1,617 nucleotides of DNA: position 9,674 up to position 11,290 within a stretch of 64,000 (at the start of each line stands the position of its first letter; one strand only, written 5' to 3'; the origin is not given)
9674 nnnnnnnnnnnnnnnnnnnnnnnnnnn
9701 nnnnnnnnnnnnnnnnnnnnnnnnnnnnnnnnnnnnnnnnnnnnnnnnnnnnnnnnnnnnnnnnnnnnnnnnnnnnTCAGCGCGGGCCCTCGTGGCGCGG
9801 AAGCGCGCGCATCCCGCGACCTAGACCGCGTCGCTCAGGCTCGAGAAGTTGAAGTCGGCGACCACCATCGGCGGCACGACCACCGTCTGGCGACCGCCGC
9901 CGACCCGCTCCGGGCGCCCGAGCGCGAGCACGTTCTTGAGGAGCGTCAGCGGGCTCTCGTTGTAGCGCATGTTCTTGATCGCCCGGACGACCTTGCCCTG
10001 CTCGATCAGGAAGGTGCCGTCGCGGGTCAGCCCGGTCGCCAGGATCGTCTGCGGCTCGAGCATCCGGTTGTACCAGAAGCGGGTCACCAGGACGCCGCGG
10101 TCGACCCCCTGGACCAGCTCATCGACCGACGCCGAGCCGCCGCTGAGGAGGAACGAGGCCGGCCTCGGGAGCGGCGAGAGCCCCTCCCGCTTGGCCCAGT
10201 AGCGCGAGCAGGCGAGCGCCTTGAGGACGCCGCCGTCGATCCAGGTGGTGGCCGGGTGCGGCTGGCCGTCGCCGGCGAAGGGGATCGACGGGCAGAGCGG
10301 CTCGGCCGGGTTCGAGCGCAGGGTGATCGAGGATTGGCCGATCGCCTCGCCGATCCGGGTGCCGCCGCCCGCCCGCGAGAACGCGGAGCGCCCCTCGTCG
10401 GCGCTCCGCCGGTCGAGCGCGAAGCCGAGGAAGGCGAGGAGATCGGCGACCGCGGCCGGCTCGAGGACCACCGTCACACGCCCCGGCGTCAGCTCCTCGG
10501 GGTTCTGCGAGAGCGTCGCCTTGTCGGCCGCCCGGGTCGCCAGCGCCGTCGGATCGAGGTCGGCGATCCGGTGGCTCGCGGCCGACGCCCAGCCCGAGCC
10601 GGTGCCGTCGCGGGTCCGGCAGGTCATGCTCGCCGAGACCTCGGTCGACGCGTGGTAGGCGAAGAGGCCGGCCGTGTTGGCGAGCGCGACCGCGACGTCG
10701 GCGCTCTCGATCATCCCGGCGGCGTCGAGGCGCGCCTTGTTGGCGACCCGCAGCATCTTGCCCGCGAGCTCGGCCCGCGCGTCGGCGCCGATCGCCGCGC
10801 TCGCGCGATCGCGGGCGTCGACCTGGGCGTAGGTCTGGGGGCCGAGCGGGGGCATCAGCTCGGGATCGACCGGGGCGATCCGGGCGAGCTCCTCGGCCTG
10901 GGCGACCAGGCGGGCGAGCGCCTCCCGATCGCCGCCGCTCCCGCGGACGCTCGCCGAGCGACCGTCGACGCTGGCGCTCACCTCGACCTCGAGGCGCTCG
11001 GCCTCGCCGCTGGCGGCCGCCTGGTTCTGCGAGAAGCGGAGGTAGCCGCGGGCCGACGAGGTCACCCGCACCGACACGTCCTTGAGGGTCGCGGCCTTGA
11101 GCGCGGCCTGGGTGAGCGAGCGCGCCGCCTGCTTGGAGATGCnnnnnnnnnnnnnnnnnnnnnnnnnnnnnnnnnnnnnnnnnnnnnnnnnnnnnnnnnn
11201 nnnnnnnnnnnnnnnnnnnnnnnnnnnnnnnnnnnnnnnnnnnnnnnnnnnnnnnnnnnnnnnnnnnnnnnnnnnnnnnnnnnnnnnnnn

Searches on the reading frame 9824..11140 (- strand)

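Call 11: search_protein_families(library=pfam, proteins=[window:9824-11140:-], max_evalue=0.0001)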
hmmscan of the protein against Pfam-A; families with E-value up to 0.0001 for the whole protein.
window:9824-11140:- (439 aa): 2 families
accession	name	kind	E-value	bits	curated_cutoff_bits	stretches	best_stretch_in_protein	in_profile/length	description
PF19289.4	PmbA_TldD_3rd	-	8.8e-35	120.3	22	1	219-433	1-219/220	PmbA/TldA metallopeptidase C-terminal domain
PF19290.4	PmbA_TldD_2nd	-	2.4e-08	34.8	20.9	1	123-209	12-106/109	PmbA/TldA metallopeptidase central domain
